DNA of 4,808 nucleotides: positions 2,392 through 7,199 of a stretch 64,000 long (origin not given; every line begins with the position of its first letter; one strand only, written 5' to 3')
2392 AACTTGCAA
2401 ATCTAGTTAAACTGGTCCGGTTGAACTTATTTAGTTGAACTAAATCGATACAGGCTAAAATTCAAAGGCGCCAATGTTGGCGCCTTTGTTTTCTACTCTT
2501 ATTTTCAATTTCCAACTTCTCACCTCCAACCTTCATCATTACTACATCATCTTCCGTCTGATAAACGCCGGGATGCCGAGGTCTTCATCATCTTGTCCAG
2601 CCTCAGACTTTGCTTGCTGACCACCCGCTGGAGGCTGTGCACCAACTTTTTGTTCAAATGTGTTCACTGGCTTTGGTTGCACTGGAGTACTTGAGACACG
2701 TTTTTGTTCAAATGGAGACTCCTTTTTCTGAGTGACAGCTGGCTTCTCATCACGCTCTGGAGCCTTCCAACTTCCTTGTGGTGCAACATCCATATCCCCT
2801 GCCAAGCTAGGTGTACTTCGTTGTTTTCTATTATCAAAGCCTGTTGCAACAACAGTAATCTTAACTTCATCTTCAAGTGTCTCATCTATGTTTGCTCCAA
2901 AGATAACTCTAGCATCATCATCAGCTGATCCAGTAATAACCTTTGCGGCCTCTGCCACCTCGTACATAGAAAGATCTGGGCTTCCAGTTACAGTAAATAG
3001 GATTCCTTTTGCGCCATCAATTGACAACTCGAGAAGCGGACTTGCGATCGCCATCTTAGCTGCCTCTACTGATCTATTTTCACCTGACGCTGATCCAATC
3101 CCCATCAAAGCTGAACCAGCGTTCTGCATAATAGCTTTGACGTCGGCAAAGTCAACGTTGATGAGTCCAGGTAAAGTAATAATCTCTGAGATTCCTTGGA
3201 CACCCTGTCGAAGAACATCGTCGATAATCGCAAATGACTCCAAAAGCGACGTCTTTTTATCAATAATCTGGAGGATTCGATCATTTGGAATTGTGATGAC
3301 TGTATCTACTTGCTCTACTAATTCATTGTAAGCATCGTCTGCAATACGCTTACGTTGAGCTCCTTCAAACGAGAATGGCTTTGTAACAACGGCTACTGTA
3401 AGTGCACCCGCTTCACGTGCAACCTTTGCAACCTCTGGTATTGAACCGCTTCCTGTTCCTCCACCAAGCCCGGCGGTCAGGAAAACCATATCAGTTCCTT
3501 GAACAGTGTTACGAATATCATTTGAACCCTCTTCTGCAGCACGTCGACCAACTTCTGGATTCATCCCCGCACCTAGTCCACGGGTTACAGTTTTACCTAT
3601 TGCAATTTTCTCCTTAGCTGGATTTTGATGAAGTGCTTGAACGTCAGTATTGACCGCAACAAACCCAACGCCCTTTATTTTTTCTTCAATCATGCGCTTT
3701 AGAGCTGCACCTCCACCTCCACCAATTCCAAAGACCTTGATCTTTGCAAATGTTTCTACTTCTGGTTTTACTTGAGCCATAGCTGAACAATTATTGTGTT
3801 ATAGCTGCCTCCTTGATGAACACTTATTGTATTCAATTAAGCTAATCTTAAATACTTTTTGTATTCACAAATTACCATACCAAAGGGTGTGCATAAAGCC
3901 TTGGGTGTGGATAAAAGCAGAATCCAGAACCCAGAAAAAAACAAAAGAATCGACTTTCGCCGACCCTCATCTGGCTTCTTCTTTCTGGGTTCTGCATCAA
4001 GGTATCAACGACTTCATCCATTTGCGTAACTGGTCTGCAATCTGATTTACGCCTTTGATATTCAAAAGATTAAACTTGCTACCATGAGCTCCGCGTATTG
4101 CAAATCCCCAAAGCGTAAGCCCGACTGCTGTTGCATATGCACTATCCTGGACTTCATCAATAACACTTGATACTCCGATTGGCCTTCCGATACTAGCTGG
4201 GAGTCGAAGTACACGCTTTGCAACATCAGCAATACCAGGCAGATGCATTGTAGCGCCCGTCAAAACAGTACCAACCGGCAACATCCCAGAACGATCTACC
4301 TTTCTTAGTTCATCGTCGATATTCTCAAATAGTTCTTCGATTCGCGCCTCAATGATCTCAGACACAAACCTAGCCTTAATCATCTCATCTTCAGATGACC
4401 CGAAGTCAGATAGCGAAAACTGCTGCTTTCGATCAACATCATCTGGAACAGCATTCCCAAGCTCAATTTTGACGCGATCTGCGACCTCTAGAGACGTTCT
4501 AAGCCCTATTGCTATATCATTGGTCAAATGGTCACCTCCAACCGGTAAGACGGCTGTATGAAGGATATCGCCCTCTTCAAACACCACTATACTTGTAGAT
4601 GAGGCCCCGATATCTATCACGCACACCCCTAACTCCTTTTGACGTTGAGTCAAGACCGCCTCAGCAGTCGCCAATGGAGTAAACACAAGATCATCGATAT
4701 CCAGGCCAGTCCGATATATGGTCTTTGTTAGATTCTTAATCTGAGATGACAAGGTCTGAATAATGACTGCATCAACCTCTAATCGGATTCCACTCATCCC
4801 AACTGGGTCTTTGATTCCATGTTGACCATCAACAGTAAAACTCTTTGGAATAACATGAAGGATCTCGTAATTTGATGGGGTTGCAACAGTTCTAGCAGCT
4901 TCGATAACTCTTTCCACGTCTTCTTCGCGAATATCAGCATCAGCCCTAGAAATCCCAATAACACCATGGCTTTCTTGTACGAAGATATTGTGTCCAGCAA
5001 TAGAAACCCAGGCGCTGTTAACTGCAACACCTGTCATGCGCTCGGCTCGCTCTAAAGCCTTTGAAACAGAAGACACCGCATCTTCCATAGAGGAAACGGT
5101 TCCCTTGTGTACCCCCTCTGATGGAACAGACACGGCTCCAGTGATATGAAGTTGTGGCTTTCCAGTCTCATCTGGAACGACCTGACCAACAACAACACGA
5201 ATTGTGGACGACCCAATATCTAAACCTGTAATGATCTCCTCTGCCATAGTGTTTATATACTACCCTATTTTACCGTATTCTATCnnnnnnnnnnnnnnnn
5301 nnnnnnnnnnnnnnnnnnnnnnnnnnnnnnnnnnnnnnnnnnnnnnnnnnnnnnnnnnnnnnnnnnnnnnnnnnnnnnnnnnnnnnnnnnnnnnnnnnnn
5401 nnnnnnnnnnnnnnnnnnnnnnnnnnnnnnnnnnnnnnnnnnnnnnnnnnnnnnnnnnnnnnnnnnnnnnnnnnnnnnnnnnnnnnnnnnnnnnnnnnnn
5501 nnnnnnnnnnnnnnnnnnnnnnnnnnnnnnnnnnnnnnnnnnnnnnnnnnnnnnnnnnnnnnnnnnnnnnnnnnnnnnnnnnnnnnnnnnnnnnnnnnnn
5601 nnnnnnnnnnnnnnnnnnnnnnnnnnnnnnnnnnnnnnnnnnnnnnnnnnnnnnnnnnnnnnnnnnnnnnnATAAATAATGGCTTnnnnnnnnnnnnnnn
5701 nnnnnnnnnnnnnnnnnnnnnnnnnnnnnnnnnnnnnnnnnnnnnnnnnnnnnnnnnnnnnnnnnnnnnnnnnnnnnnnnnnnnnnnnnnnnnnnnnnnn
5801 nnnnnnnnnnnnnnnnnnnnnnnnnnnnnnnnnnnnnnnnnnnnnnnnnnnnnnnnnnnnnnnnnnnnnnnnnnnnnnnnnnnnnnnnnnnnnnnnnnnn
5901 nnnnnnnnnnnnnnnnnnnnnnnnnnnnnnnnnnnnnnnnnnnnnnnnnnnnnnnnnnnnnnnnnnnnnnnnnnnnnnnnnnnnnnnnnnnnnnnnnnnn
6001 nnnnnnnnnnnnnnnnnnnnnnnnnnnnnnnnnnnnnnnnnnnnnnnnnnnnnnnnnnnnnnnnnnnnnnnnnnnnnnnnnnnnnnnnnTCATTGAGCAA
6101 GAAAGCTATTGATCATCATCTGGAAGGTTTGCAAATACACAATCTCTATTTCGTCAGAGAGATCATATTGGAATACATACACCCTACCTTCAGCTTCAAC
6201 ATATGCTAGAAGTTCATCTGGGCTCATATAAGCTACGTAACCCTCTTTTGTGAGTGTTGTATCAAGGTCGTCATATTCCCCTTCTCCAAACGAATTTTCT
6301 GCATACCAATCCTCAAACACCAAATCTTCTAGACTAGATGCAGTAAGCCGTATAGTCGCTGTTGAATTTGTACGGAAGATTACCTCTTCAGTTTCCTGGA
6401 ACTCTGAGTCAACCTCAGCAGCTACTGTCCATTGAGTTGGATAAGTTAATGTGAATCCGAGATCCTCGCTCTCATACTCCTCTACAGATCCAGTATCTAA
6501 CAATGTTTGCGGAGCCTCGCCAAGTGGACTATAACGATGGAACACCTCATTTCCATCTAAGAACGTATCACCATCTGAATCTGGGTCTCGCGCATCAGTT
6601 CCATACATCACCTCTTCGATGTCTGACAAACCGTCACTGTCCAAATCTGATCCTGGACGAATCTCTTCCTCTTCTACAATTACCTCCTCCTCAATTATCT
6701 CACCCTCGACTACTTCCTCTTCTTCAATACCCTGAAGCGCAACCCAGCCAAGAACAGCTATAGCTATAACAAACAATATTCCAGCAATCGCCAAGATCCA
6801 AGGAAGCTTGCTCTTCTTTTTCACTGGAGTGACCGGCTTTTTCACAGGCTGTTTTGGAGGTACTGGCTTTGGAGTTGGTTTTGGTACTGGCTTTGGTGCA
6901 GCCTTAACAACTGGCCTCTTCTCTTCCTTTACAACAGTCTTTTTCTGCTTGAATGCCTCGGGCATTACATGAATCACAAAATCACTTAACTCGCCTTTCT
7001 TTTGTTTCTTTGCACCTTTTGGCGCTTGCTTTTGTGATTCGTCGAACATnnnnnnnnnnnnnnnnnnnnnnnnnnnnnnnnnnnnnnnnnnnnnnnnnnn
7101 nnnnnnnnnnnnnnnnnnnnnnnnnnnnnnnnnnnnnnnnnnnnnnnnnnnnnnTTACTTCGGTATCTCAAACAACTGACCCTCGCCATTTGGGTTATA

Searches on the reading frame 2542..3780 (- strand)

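Call 7: search_protein_families(library=pfam, proteins=[window:2542-3780:-], max_evalue=0.01)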
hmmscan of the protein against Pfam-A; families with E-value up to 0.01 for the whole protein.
window:2542-3780:- (412 aa): 3 families
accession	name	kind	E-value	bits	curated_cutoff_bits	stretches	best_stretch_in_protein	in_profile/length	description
PF00091.31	Tubulin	-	7e-46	157.3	33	1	13-174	1-190/190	Tubulin/FtsZ family, GTPase domain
PF12327.13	FtsZ_C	-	1.9e-33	115.1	27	1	222-316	1-95/95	FtsZ family, C-terminal domain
PF13809.12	Tubulin_2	-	2.1e-06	27.7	27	1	70-124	116-189/356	Tubulin like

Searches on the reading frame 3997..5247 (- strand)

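Call 7: search_protein_families(library=pfam, proteins=[window:3997-5247:-], max_evalue=0.01)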
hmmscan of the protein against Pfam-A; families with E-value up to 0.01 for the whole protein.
window:3997-5247:- (416 aa): 6 families
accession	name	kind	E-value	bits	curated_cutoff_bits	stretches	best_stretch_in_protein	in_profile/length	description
PF14450.12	FtsA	-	1.7e-38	132.3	31.8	2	209-376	1-127/127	Cell division protein FtsA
PF02491.25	SHS2_FTSA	-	2.3e-27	95.6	25.4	1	85-163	1-78/79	SHS2 domain inserted in FTSA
PF06723.19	MreB_Mbl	-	1.1e-10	41.3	27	1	204-354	143-304/327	MreB/Mbl protein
PF11104.14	PilM_2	-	3.7e-10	39.7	27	1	194-262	168-236/340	Type IV pilus assembly protein PilM;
PF00022.25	Actin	-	2.5e-05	23.5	27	1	208-301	144-239/410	Actin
PF06277.17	EutA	-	8.5e-05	22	27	1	201-244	138-181/475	Ethanolamine utilisation protein EutA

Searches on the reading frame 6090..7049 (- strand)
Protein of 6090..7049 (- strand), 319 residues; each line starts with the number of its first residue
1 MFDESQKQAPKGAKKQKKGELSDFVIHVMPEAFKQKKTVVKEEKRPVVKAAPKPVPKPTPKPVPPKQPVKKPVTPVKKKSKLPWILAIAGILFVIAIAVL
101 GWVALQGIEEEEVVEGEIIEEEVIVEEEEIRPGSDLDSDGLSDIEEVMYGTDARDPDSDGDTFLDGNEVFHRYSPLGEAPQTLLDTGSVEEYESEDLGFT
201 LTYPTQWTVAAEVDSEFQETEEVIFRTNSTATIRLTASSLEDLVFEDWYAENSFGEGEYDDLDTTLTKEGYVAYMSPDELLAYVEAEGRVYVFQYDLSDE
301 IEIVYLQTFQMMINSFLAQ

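Call 7: search_protein_families(library=pfam, proteins=[window:6090-7049:-], max_evalue=0.01)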
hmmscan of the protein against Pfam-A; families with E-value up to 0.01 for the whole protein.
window:6090-7049:- (319 aa): 0 families

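Call 11: search_protein_families(library=ncbifam, proteins=[window:6090-7049:-], max_evalue=0.01)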
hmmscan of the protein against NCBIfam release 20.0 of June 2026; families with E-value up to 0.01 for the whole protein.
window:6090-7049:- (319 aa): 1 family
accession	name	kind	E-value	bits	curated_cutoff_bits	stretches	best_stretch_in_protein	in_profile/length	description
NF033765.2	gliding_CglD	equivalog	0.00028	18.8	400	1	124-169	195-241/1124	adventurous gliding motility lipoprotein CglD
